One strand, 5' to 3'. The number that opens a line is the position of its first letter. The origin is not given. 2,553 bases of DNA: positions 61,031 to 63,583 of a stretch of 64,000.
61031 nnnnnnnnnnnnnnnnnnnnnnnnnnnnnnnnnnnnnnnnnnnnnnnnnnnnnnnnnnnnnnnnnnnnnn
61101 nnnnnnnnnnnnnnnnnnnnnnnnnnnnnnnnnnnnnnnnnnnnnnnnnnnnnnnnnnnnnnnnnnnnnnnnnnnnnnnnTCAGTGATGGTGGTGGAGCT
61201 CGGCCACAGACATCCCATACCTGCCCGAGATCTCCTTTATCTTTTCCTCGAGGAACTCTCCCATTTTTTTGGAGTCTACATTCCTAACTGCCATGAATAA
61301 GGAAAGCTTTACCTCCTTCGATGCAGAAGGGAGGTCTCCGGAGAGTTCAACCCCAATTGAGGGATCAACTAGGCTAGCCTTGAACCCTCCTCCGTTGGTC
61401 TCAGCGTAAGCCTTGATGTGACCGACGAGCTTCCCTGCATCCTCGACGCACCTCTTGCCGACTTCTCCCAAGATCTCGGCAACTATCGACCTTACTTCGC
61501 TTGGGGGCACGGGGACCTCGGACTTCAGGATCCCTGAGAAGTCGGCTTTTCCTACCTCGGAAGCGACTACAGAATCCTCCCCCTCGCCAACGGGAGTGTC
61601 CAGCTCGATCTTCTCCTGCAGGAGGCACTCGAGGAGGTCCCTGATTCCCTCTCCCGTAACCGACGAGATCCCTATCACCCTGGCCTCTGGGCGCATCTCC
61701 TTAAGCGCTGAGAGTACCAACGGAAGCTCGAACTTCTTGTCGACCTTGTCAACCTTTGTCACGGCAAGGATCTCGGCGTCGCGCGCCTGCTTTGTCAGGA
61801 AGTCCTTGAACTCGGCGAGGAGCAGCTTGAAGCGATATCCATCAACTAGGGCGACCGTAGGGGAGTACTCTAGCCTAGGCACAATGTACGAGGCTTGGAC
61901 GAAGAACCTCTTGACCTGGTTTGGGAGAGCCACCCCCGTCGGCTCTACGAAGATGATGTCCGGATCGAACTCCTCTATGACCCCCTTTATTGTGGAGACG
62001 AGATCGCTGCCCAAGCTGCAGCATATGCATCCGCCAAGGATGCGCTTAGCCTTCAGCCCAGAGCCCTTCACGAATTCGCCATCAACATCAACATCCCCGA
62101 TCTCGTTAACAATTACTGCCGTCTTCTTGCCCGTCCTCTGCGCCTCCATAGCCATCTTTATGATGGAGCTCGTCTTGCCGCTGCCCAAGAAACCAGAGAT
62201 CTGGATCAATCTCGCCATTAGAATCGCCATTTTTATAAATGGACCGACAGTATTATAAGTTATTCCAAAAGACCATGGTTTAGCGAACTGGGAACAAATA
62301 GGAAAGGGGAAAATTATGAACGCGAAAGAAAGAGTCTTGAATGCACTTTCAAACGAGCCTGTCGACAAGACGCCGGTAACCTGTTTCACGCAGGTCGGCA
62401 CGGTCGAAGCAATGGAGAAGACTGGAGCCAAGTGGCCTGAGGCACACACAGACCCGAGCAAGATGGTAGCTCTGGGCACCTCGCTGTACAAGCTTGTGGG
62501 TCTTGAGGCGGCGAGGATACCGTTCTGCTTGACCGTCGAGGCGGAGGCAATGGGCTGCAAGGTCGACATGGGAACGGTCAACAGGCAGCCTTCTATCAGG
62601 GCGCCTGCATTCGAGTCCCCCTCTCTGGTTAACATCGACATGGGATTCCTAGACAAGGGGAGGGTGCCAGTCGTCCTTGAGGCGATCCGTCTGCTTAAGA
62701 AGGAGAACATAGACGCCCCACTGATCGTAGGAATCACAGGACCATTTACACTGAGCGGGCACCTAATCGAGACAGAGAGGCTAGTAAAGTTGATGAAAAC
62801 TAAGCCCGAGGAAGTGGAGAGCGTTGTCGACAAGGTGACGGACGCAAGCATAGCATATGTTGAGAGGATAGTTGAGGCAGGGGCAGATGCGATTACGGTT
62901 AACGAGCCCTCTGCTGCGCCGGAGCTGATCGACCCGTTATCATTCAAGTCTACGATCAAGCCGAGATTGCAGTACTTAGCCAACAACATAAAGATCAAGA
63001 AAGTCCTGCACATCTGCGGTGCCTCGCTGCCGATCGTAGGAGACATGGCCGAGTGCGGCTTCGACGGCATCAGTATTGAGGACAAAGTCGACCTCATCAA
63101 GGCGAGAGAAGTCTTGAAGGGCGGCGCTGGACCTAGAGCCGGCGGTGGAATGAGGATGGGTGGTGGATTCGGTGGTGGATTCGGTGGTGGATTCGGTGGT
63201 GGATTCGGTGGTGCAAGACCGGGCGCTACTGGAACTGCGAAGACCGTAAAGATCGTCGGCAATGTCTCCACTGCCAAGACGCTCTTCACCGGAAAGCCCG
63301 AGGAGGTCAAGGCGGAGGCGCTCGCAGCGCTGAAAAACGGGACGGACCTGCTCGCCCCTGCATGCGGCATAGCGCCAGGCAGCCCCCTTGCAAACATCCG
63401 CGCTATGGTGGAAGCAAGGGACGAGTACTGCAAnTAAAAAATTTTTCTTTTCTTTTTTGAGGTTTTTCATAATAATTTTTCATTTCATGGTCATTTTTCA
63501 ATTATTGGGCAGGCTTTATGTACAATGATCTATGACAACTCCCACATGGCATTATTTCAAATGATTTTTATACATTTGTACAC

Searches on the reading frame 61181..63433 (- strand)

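Call 59: search_protein_families(library=pfam, proteins=[window:61181-63433:-], max_evalue=0.001)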
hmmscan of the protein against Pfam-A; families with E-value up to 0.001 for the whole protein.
window:61181-63433:- (750 aa): 1 family
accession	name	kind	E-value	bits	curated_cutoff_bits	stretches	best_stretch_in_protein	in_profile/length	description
PF02492.25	cobW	-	2.9e-35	121.9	20.7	1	410-587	3-179/180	CobW/HypB/UreG, nucleotide-binding domain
